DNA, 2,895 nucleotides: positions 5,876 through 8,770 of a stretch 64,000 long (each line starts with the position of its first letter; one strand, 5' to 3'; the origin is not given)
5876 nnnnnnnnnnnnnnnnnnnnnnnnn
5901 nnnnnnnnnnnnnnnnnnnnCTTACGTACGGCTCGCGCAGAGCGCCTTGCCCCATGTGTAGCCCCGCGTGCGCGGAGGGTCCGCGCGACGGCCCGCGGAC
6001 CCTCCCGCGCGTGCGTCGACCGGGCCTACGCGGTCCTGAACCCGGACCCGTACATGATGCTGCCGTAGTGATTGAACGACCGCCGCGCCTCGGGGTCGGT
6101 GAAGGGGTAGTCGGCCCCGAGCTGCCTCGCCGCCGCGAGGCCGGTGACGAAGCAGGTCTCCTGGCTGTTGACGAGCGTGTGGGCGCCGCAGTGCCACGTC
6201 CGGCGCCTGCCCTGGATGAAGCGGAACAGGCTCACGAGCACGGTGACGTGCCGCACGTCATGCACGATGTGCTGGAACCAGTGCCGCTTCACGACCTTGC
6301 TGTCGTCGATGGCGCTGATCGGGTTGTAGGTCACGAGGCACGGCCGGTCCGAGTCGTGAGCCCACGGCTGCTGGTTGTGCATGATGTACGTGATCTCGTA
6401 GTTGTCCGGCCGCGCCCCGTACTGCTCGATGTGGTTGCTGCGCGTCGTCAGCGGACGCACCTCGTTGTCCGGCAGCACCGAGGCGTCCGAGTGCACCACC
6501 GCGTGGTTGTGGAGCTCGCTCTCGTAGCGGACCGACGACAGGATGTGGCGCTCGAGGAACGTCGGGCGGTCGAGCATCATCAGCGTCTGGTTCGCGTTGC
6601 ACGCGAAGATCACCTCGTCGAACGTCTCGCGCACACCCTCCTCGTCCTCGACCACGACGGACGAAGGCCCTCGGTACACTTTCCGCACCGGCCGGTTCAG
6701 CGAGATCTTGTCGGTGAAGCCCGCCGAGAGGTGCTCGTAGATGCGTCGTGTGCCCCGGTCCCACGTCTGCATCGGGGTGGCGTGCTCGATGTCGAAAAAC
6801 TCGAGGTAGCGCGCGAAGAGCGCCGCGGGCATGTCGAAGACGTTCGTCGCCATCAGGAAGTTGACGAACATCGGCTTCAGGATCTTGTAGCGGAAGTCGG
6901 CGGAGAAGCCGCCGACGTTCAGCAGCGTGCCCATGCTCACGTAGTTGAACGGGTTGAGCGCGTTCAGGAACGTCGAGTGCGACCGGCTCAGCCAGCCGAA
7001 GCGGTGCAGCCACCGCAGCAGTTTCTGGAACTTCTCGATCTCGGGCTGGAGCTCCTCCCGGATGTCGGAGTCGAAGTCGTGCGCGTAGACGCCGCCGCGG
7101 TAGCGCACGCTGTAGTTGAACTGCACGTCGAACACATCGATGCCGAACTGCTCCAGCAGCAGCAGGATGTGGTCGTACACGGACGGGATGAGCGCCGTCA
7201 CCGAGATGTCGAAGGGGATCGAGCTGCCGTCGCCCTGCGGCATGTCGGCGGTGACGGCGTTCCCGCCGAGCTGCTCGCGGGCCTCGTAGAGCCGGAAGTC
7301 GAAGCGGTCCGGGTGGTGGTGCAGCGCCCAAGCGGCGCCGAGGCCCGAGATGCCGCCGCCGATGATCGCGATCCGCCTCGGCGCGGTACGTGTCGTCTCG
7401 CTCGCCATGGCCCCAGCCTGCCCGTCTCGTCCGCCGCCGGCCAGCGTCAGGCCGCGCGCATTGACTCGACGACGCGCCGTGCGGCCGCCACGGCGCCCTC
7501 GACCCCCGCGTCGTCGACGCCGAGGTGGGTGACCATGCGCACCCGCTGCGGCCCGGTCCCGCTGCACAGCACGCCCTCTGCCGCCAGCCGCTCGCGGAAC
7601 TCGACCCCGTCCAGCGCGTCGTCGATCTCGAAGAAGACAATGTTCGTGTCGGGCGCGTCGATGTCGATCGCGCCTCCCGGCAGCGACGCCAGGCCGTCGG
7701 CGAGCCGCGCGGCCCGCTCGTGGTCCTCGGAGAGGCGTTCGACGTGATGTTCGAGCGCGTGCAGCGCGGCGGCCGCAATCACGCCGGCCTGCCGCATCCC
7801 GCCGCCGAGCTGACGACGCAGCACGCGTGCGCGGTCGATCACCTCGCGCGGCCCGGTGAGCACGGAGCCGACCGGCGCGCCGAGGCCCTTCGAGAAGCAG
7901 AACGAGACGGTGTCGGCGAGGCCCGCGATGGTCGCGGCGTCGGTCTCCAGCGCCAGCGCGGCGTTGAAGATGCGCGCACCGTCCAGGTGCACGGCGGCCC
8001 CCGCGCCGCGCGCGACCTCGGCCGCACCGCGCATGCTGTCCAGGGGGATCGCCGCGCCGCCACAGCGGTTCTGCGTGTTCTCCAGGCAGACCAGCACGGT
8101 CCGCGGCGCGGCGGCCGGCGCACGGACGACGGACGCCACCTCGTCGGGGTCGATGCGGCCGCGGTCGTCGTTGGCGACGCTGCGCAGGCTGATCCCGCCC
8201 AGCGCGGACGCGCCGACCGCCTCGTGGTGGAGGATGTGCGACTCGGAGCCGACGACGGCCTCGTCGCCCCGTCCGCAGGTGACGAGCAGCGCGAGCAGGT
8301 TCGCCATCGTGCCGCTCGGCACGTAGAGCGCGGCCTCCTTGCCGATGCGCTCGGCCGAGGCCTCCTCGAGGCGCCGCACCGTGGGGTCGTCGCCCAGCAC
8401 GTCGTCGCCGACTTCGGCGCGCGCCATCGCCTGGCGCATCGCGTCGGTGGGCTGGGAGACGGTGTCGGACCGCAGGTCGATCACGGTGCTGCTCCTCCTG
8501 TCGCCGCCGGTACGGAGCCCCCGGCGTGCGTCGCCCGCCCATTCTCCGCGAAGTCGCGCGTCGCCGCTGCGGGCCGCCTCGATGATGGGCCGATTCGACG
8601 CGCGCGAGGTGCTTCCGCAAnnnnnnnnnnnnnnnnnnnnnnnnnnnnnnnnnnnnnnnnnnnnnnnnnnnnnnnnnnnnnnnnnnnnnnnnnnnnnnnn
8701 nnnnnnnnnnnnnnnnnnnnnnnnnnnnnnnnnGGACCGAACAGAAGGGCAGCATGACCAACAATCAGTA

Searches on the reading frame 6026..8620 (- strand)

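Call 57: search_protein_families(library=pfam, max_evalue=0.00001, proteins=[window:6026-8620:-])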
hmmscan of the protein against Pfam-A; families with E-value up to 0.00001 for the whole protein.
window:6026-8620:- (864 aa): 2 families
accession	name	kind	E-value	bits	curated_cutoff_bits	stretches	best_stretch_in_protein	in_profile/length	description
PF01593.30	Amino_oxidase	-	1.7e-14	54.4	19.8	1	424-680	1-260/443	Flavin containing amine oxidoreductase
PF13450.12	NAD_binding_8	-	2.1e-11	44.4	21.9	1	419-491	1-67/68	NAD(P)-binding Rossmann-like domain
